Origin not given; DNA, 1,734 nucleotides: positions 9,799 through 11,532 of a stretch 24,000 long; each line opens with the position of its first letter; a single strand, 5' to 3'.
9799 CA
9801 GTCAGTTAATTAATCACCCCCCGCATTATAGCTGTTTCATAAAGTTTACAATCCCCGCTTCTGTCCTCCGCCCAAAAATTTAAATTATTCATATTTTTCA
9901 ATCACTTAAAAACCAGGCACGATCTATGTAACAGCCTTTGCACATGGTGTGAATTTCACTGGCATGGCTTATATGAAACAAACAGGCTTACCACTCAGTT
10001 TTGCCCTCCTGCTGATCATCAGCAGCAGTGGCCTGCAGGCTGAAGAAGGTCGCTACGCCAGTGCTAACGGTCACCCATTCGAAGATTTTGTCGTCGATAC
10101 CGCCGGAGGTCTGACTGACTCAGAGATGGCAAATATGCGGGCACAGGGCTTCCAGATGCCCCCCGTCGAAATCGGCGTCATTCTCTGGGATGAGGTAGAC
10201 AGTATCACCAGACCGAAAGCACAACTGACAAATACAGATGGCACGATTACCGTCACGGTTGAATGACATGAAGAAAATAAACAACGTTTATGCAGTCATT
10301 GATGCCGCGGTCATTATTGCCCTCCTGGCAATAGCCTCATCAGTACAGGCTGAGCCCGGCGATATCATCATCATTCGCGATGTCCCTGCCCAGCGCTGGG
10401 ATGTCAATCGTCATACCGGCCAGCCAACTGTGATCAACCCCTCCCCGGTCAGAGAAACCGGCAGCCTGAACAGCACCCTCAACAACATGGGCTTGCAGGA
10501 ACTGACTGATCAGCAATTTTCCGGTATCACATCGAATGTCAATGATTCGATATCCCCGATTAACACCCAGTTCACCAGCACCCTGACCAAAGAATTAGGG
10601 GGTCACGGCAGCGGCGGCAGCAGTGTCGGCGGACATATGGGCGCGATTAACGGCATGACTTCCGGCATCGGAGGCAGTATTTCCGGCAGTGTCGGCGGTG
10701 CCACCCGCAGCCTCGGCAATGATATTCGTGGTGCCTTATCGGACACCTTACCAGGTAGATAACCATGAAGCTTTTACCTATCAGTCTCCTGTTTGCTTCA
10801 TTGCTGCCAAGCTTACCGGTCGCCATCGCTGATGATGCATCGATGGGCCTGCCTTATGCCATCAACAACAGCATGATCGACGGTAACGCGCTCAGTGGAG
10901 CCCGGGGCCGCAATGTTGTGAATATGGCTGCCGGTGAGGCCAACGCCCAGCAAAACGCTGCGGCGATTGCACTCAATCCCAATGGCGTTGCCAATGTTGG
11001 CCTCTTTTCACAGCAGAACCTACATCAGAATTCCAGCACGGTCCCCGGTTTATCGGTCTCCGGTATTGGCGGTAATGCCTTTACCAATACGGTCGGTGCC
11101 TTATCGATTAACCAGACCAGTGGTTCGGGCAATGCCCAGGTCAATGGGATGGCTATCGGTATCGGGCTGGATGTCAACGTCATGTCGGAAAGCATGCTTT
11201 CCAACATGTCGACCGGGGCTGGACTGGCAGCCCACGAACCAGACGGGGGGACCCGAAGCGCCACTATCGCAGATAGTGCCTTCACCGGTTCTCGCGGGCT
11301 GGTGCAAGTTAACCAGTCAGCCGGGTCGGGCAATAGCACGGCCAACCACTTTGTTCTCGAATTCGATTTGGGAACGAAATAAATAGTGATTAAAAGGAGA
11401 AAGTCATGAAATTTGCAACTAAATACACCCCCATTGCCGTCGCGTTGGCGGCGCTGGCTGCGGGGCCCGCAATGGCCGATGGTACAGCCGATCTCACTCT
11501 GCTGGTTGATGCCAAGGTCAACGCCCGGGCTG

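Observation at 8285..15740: Fap-type functional-amyloid operon (fapABCDEF-like) with an added gene and a dedicated-looking sigma-54 regulator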

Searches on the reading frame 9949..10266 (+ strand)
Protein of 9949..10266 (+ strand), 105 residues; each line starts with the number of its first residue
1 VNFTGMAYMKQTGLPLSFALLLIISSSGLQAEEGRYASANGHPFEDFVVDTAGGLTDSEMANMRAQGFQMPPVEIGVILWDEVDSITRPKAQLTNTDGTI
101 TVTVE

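Call 3: search_protein_families(library=pfam, proteins=[window:9949-10266:+], max_evalue=0.01)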
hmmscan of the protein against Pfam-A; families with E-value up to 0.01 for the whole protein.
window:9949-10266:+ (105 aa): 0 families

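Call 4: search_protein_families(library=ncbifam, proteins=[window:9949-10266:+], max_evalue=0.01)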
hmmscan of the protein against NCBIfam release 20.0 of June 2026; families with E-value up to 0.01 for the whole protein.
window:9949-10266:+ (105 aa): 0 families

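Call 8: find_homologous_proteins(query=window:9973-10263:+, max_evalue=0.001)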
Query window:9973-10263:+ (97 aa): 4 proteins with E <= 0.001 among 5 candidates.
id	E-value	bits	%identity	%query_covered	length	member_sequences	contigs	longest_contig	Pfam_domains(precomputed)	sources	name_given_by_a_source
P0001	2.0e-51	190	95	100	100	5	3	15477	-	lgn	-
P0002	3.6e-47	176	88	100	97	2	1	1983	-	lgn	-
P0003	3.8e-39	151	75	100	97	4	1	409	-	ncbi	-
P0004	5.9e-21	92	54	99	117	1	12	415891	-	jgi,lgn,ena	jgi:hypothetical protein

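Call 10: find_encoding_contigs(protein=P0004, flank=10000, max_places=4)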
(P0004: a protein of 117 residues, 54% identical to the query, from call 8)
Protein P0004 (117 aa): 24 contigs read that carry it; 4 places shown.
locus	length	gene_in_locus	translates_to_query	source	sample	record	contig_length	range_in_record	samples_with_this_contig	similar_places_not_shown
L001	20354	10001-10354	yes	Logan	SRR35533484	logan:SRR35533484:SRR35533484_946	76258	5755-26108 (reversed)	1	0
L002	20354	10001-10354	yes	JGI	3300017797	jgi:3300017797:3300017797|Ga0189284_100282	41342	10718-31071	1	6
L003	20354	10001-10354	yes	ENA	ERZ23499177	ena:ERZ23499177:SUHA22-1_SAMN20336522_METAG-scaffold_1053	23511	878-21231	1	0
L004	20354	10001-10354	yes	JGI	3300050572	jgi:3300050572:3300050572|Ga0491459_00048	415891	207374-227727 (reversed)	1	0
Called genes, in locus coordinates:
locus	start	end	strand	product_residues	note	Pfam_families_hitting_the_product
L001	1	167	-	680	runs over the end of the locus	PF07715:Plug, PF00593:TonB_dep_Rec_b-barrel, PF14905:OMP_b-brl_3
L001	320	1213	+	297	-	PF00226:DnaJ, PF01556:DnaJ_C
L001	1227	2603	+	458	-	PF00089:Trypsin, PF13365:Trypsin_2, PF00595:PDZ, PF12812:PDZ_1 (faint), PF13180:PDZ_2, PF17820:PDZ_6, PF13180:PDZ_2 (weak), PF17820:PDZ_6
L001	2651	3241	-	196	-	-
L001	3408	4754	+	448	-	PF02812:ELFV_dehydrog_N, PF00208:ELFV_dehydrog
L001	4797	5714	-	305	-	PF05661:DUF808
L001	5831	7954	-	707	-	PF07715:Plug, PF00593:TonB_dep_Rec_b-barrel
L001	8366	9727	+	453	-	PF20161:VpsR, PF00158:Sigma54_activat, PF14532:Sigma54_activ_2, PF25601:AAA_lid_14, PF02954:HTH_8 (weak)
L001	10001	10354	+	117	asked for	-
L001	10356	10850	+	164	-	-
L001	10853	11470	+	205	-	PF27129:FapBC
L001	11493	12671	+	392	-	PF27129:FapBC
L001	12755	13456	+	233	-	PF03412:Peptidase_C39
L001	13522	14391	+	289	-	-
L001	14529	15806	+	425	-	PF13557:Phenol_MetA_deg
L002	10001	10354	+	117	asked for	-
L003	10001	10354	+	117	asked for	-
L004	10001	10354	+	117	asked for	-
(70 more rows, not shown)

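Call 11: find_encoding_contigs(protein=P0001, flank=10000, max_places=3)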
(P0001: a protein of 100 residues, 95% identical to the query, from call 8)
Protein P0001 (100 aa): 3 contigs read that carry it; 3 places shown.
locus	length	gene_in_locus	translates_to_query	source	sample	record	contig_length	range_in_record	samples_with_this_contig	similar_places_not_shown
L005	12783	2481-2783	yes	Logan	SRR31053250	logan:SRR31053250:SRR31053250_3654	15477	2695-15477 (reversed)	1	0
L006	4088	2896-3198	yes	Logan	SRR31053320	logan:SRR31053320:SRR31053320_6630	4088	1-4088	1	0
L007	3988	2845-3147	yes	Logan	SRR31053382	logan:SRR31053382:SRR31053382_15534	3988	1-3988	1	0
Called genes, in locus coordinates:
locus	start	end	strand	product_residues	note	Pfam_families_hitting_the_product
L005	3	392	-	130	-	?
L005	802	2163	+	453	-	PF20161:VpsR, PF00158:Sigma54_activat, PF14532:Sigma54_activ_2, PF25601:AAA_lid_14, PF02954:HTH_8 (weak)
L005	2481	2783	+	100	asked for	-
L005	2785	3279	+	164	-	-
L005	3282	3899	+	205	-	PF27129:FapBC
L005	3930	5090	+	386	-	PF27129:FapBC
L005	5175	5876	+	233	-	PF03412:Peptidase_C39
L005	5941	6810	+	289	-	-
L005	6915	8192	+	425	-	PF13557:Phenol_MetA_deg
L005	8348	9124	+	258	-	PF09955:DUF2189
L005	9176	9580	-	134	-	PF00903:Glyoxalase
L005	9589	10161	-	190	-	PF00383:dCMP_cyt_deam_1, PF14437:MafB19-deam (weak)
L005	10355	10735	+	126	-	-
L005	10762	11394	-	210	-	PF00753:Lactamase_B (weak)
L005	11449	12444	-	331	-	-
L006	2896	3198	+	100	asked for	-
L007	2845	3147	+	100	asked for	-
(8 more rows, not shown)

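Call 27: find_homologous_proteins(query=A2, max_evalue=0.01)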
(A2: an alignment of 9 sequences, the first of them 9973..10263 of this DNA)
Query A2 (9 sequences) (97 aa, profile of the alignment): 40 proteins with E <= 0.01 among 2384 candidates.
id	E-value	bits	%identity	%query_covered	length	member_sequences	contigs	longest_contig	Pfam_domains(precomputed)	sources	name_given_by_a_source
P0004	1.7e-30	123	54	99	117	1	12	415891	-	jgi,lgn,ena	jgi:hypothetical protein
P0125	4.7e-29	119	27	92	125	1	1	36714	-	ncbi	-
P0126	8.3e-28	115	22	38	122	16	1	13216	-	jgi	jgi:hypothetical protein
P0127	3.1e-26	110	56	9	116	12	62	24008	-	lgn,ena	-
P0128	6.2e-26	109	30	92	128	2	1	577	-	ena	-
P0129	3.2e-25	106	56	9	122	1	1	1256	-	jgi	-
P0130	5.4e-25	106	56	9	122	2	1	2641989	-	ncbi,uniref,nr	ncbi:hypothetical protein [Methylotenera sp. L2L1]|uniref:hypothetical protein n=1 Tax=Methylotenera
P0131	9.1e-25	105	31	29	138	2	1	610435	-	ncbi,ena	-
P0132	1.5e-23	101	27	34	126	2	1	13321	-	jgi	-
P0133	3.2e-23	100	27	34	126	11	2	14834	-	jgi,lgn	-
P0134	1.3e-22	98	59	51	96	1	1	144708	-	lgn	-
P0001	4.3e-22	96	95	100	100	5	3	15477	-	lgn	-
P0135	4.4e-22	96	19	65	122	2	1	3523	-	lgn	-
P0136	7.2e-22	96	27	34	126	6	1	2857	-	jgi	-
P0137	1.3e-21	95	27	34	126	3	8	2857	-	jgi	-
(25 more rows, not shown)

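Call 38: predict_structure(alignment_id=A3)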
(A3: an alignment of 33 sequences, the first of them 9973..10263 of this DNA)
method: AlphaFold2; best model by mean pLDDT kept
length: 97 residues; sequences in the alignment: 33
mean_pLDDT: 59.0   pTM: 0.20
mean pLDDT of the five models: 59.0, 58.8, 58.1, 54.5, 54.3
residues with pLDDT >= 90: 0; 70-90: 19; 50-70: 56; < 50: 22
segments of 3 or more residues with pLDDT < 50: 26-35, 37-40, 87-90
pLDDT, mean of each block of 10 residues (from residue 1): 64 69 49 46 62 63 67 66 51 53
secondary structure, 60 per line:
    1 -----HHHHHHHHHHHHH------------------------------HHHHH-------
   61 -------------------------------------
elements in order: H6-18 H49-53

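Call 42: search_protein_representatives(alignment_id=A3)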
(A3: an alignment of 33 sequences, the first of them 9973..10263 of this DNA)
Query: 33 sequences, 121 profile positions. Proteins with E-value up to 0.001 (for the whole library): 193; up to 1e-10: 33; up to 1e-30: 2. The best 150 are listed.
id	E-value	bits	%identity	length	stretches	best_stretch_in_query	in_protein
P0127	5.9e-37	142.4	-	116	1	1-121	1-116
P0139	1.0e-33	131.9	-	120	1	1-121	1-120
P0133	2.4e-30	121.1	-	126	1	1-121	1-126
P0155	1.4e-27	112.1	-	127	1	1-121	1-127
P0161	3.6e-27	110.8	-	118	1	1-121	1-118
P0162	2.9e-24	101.4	-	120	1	1-111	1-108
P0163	9.8e-24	99.7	-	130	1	1-120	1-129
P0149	8.8e-23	96.6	-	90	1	28-121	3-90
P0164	2.6e-22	95.1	-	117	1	1-121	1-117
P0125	7.4e-22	93.7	-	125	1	1-121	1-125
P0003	2.2e-21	92.1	-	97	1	15-119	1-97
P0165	2.5e-21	92.0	-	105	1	29-121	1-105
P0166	8.7e-21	90.2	-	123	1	1-120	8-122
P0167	5.0e-20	87.8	-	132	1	1-121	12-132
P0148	2.1e-19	85.7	-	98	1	15-119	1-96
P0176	1.1e-13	67.3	-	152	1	6-120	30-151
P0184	1.1e-10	57.5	-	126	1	20-110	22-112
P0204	1.0e-08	51.3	-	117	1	5-118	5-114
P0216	1.0e-07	48.0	-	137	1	13-119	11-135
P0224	2.3e-07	46.9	-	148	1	10-117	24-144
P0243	9.9e-07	44.8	-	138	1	16-116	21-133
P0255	2.5e-06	43.5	-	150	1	20-111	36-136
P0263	3.8e-06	42.9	-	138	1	8-106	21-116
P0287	3.5e-05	39.8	-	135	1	23-117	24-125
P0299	6.6e-05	39.0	-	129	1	22-101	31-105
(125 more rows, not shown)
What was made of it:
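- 9973..10266 (+): X, the seventh gene: small secreted, largely disordered protein with an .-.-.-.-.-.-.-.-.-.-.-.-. motif and an invariant ILWDE. The family alignments are A3 and A10; a profile search finds 193 clusters (call 42).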

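Call 45: find_encoding_contigs(protein=P0243, flank=8000, max_places=2)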
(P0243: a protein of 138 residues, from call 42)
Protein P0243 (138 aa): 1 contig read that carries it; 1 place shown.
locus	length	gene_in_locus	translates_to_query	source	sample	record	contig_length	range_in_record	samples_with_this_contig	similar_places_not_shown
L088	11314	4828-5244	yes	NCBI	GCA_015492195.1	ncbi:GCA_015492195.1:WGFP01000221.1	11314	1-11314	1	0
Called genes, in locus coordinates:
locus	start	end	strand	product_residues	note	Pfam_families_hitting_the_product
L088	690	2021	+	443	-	PF20161:VpsR, PF00158:Sigma54_activat, PF14532:Sigma54_activ_2, PF25601:AAA_lid_14, PF02954:HTH_8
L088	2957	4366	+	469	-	PF27129:FapBC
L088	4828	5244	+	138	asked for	-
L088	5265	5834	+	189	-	-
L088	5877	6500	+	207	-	PF27129:FapBC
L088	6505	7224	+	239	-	PF03412:Peptidase_C39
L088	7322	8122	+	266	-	-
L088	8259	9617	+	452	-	-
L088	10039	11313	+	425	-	?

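Call 46: find_encoding_contigs(protein=P0204, flank=8000, max_places=2)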
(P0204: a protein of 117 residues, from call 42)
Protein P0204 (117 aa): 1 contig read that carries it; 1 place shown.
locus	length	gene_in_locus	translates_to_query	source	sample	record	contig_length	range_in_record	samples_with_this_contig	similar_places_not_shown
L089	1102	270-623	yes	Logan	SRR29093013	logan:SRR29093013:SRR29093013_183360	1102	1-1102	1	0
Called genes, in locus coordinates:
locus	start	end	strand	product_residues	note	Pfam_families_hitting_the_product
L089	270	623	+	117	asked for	-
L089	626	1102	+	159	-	?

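Call 47: find_encoding_contigs(protein=P0255, flank=8000, max_places=2)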
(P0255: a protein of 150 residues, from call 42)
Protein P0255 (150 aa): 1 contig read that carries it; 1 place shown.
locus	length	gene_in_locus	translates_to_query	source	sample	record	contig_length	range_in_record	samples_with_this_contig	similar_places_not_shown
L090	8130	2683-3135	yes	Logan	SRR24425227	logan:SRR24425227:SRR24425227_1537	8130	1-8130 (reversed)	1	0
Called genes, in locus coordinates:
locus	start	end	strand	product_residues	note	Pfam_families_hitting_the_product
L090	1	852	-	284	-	?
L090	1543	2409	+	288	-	PF27129:FapBC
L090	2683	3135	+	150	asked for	-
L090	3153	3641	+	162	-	-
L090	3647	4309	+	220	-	PF27129:FapBC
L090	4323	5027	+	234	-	PF03412:Peptidase_C39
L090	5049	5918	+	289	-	-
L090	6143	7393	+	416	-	-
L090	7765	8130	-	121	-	?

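Call 48: find_encoding_contigs(protein=P0299, flank=8000, max_places=2)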
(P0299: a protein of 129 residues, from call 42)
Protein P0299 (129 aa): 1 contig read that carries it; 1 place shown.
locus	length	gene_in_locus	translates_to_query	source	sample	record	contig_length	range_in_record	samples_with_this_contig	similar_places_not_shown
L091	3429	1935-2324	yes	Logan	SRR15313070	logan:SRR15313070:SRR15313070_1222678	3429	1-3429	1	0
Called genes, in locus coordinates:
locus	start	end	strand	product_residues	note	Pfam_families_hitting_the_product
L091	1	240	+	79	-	?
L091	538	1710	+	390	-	PF27129:FapBC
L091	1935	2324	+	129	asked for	-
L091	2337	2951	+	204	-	PF27129:FapBC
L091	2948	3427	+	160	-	?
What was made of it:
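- In L091 X occupies the FapA position directly before fapB (call 48).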

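Call 49: find_encoding_contigs(protein=P0184, flank=8000, max_places=2)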
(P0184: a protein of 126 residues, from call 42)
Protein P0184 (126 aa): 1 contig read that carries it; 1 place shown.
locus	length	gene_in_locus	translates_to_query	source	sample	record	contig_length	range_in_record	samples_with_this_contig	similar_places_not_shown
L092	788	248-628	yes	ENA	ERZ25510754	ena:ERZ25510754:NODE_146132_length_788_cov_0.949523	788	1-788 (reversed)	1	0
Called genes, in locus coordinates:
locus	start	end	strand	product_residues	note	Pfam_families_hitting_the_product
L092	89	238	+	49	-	-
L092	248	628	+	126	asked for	-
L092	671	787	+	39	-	?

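Call 53: search_protein_families(library=pfam, alignment_id=A3, max_evalue=1)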
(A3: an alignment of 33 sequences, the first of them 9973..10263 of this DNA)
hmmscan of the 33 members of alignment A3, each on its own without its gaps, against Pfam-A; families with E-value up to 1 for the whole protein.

A. member 1, window:9973-10263:+ (97 aa): 0 families

B. families by the number of members that match (of 33 scanned): 5 families
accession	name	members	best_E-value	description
PF12664.12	DUF3789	2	0.0049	Protein of unknown function (DUF3789)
PF19657.4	DUF6160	2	0.038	Family of unknown function (DUF6160)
PF24124.1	YphA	1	0.19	YphA-like integral membrane protein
PF23086.1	Tudor_Coilin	1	0.2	Coilin, C-terminal Tudor domain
PF18978.5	DUF5714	1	0.31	Family of unknown function (DUF5714)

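Call 54: search_protein_families(library=ncbifam, alignment_id=A3, max_evalue=1)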
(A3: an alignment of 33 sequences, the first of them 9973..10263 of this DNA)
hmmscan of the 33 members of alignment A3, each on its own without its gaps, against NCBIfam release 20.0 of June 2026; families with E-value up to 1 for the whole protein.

A. member 1, window:9973-10263:+ (97 aa): 0 families

B. families by the number of members that match (of 33 scanned): 3 families
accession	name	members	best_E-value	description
NF011570.0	PRK14994.1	1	0.07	16S rRNA (cytidine(1402)-2'-O)-methyltransferase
TIGR04418.1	PriB_gamma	1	0.083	primosomal replication protein N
TIGR02856.1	spore_yqfC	1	0.094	sporulation protein YqfC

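Call 55: search_protein_families(library=pfam, proteins=[P0204, P0243, P0255, P0224, P0287, P0299, P0263, P0216, P0184, P0176], max_evalue=1)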
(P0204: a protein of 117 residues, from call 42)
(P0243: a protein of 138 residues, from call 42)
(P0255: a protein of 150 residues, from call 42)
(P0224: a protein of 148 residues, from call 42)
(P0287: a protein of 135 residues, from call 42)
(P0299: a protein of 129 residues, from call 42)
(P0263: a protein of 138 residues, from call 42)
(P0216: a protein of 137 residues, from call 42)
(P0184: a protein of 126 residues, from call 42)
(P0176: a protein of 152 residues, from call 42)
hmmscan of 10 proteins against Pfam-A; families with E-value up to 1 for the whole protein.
P0204 (117 aa): 1 family
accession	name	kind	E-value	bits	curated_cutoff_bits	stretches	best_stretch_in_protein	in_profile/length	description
PF00879.23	Defensin_propep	-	0.12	13.1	23.6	1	22-42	4-24/51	Defensin propeptide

P0243 (138 aa): 0 families

P0255 (150 aa): 0 families

P0224 (148 aa): 0 families

P0287 (135 aa): 0 families

P0299 (129 aa): 0 families

P0263 (138 aa): 0 families

P0216 (137 aa): 0 families

P0184 (126 aa): 0 families

P0176 (152 aa): 0 families
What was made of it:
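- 9973..10266 (+): No Pfam or NCBIfam family matches (calls 3, 4, 53-55).
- Tried and rejected: Family libraries for X. Pfam and NCBIfam scans of 33 family members, and a Pfam scan of 10 further distant members, found nothing (calls 53-55).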

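Call 81: predict_structure(alignment_id=A10)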
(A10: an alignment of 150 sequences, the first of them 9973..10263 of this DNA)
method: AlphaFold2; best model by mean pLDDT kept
length: 97 residues; sequences in the alignment: 150
mean_pLDDT: 65.5   pTM: 0.20
mean pLDDT of the five models: 65.5, 65.0, 64.7, 64.3, 63.5
residues with pLDDT >= 90: 0; 70-90: 35; 50-70: 53; < 50: 9
segments of 3 or more residues with pLDDT < 50: 30-34
pLDDT, mean of each block of 10 residues (from residue 1): 67 80 58 52 67 71 78 67 57 54
secondary structure, 60 per line:
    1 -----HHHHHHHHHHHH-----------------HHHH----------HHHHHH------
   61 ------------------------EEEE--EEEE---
elements in order: H6-17 H35-38 H49-54 E85-88 E91-94
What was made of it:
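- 9973..10266 (+): AF2 gives pLDDT 59-65 (calls 38, 81).
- AF2 predicts a disordered protein with a short helix on the motif (calls 38, 81). X is disordered like FapA (calls 38, 81). It also has a predicted C-terminal beta-hairpin (call 81).
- Tried and rejected: No fold search was therefore run (calls 38, 81).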

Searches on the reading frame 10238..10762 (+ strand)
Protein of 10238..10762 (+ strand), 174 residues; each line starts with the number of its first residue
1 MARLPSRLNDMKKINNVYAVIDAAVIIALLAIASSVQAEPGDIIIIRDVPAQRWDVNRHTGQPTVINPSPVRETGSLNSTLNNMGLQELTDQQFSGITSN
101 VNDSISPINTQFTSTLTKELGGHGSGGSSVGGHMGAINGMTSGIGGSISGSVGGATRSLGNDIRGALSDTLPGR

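Call 3: search_protein_families(library=pfam, proteins=[window:10238-10762:+], max_evalue=0.01)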
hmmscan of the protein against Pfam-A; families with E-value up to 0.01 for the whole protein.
window:10238-10762:+ (174 aa): 0 families

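Call 4: search_protein_families(library=ncbifam, proteins=[window:10238-10762:+], max_evalue=0.01)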
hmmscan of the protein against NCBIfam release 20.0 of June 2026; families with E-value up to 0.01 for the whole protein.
window:10238-10762:+ (174 aa): 1 family
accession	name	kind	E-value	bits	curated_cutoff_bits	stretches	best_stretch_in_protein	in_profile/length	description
NF058617.1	chaperone_FapA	equivalog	4.5e-10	40.1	110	1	13-159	3-139/146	functional amyloid chaperone FapA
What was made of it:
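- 10268..10762 (+): fapA (disordered chaperone homolog). NCBIfam chaperone_FapA gives 4.5e-10 (call 4).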

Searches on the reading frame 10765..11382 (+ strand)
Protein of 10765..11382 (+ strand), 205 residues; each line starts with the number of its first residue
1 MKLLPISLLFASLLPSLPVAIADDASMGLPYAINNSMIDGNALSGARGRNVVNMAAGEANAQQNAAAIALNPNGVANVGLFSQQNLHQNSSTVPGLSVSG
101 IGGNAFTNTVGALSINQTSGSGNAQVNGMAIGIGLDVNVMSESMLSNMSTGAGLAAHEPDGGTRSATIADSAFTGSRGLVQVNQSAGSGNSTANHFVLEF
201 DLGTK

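Call 3: search_protein_families(library=pfam, proteins=[window:10765-11382:+], max_evalue=0.01)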
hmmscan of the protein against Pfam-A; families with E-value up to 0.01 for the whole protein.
window:10765-11382:+ (205 aa): 0 families

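Call 4: search_protein_families(library=ncbifam, proteins=[window:10765-11382:+], max_evalue=0.01)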
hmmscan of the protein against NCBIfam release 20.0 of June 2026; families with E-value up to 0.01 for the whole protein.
window:10765-11382:+ (205 aa): 2 families
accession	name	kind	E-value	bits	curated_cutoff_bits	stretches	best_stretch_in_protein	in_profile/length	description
NF058557.1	FblAmlydFapB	equivalog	1.5e-29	102.9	190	1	30-196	21-185/190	fibril amyloid subunit FapB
NF058558.2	AmldFbnFapC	equivalog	3.8e-05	23.5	195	1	34-135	63-169/321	amyloid-like fimbrin subunit FapC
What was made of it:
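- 10765..11382 (+): fapB (minor or nucleator subunit, three Fap repeats). NCBIfam FapB gives 1.5e-29 (call 4).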
